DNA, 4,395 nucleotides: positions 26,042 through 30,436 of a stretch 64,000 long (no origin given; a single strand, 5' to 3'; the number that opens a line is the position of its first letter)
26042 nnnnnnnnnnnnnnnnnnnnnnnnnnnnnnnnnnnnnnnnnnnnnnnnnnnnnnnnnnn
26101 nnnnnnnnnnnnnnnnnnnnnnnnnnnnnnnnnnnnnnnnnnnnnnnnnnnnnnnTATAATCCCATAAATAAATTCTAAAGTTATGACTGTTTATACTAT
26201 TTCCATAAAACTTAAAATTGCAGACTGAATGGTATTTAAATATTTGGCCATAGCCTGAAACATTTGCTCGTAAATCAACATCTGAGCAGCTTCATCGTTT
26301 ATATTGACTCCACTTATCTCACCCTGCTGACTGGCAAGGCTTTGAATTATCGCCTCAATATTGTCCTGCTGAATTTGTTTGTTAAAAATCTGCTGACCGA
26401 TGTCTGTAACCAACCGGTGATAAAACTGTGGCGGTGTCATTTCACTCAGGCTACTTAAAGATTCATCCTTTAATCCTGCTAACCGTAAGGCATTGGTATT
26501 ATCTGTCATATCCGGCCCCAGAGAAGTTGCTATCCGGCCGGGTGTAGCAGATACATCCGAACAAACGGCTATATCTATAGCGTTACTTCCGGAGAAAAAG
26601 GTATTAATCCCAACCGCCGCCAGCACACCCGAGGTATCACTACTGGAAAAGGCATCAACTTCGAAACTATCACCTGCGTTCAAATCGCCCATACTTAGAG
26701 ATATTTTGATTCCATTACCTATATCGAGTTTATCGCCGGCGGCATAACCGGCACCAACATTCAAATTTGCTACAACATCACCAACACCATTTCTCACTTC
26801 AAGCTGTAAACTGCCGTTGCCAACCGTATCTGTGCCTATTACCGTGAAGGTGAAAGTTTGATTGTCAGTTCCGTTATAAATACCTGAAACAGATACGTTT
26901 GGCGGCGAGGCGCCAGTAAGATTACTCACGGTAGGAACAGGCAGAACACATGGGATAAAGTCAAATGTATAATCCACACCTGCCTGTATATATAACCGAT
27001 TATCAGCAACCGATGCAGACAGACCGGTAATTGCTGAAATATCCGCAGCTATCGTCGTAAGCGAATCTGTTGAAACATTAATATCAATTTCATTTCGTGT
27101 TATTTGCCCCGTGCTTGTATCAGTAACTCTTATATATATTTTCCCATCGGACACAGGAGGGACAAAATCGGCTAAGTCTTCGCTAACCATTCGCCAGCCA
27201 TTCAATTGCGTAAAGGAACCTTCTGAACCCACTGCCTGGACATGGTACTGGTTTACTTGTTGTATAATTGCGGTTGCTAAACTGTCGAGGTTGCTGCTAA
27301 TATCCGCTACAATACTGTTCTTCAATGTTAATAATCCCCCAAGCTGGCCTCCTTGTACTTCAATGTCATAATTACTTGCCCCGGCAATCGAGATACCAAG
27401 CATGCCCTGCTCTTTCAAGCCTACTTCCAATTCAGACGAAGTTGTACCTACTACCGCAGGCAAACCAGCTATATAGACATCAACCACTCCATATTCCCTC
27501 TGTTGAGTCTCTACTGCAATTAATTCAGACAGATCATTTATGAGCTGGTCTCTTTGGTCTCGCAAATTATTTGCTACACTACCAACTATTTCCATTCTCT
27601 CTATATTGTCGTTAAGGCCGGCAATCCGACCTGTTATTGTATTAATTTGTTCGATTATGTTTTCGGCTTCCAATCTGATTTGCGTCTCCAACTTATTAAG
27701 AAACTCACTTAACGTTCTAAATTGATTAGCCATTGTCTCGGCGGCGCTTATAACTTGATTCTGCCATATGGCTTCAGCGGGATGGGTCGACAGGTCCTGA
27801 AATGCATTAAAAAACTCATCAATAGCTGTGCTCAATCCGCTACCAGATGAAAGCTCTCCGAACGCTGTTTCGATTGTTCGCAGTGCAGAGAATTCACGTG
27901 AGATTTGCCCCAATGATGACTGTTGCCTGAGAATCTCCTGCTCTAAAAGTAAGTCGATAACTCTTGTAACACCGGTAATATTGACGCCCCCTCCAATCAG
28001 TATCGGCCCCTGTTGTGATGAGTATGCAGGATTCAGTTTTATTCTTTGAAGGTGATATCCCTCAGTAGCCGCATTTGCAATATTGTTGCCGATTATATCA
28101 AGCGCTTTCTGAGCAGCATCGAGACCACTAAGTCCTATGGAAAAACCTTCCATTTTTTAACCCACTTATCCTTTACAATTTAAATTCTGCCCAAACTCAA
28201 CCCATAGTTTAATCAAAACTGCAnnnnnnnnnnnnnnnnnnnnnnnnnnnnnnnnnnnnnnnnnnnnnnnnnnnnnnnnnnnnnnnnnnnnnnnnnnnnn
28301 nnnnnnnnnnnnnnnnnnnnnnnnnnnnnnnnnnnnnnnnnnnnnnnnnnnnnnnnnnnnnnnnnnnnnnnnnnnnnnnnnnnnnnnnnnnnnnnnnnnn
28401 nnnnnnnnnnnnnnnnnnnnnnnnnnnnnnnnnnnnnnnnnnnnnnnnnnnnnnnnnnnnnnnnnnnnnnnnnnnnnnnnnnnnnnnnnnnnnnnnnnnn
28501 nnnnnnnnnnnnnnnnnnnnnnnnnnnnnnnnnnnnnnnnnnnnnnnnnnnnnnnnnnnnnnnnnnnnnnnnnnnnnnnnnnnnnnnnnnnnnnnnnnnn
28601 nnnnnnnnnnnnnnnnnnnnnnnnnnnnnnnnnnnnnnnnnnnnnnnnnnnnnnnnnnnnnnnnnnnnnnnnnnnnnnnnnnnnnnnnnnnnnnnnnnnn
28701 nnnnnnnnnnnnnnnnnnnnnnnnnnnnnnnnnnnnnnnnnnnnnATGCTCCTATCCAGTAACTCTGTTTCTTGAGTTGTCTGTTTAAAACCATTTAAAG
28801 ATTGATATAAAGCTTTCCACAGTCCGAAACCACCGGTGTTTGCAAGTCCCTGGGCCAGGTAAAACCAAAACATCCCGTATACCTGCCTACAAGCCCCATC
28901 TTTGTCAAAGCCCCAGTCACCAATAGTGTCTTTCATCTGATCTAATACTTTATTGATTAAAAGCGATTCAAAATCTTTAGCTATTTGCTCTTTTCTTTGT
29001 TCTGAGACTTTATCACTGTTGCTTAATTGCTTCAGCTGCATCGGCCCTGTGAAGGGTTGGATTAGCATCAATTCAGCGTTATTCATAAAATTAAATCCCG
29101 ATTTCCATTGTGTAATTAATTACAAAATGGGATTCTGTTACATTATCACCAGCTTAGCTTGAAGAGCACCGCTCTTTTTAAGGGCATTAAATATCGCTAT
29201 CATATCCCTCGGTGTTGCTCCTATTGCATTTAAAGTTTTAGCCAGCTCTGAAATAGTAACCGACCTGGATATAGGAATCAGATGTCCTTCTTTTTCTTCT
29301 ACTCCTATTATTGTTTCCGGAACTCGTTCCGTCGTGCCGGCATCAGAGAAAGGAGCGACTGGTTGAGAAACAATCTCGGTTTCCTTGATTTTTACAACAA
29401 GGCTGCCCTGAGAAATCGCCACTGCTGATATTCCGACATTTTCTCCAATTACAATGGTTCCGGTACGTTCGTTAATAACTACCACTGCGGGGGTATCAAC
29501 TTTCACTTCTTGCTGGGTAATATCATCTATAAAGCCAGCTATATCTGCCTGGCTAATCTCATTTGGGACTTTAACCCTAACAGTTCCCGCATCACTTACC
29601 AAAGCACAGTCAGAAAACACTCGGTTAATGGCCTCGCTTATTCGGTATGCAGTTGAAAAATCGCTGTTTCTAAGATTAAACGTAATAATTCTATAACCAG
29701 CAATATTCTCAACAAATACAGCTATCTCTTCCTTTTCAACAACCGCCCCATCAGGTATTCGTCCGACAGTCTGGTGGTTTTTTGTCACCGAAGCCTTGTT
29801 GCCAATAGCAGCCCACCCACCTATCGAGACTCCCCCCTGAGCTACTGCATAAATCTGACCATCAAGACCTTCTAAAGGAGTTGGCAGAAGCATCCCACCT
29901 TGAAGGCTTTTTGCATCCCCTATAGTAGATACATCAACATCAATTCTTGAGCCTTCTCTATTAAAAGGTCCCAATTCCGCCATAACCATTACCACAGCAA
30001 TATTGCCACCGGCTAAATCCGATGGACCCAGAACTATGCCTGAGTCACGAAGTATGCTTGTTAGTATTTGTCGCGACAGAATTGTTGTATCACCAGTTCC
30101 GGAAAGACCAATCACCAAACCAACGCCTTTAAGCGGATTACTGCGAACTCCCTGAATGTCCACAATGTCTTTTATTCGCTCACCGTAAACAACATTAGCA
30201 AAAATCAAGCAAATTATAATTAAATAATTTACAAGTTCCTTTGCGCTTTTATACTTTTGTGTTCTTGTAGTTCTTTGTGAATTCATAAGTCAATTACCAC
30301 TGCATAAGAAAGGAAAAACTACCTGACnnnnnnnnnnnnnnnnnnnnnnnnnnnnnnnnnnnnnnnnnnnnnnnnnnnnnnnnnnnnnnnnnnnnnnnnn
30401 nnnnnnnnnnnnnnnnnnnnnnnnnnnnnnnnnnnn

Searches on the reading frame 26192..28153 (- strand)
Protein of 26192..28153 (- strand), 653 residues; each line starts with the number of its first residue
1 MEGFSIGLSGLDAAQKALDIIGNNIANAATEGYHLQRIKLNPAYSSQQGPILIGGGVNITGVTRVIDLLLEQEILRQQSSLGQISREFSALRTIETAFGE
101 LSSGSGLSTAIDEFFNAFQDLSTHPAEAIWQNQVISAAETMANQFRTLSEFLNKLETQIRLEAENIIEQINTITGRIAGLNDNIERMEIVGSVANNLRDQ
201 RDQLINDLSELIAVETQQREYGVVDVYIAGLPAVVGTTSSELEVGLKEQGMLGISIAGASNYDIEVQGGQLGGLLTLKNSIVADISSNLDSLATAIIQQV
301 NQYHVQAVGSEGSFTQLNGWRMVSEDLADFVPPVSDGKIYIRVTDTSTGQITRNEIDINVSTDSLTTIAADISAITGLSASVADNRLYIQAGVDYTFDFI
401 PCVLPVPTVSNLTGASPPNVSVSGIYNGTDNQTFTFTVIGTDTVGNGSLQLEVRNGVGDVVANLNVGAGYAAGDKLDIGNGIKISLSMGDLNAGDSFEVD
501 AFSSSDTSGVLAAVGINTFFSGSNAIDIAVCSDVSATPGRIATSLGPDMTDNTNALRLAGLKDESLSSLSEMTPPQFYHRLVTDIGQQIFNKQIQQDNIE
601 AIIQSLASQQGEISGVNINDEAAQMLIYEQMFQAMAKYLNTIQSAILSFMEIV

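Call 50: search_protein_families(library=pfam, proteins=[window:26192-28153:-], max_evalue=0.00001)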
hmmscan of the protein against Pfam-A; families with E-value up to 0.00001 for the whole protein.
window:26192-28153:- (653 aa): 2 families
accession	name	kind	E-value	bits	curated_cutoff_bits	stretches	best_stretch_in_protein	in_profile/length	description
PF22638.1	FlgK_D1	-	1.3e-50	172.6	28.6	1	92-313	2-227/233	Flagellar hook-associated protein FlgK helical domain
PF00460.25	Flg_bb_rod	-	1.7e-08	34.7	20.7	1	6-33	3-30/31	Flagella basal body rod protein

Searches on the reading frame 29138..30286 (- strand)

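Call 50: search_protein_families(library=pfam, proteins=[window:29138-30286:-], max_evalue=0.00001)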
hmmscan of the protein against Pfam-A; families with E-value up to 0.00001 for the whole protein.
window:29138-30286:- (382 aa): 1 family
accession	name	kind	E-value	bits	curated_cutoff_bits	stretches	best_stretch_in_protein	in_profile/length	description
PF02119.21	FlgI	-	9.3e-112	373.8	25.3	1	37-381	1-343/343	Flagellar P-ring protein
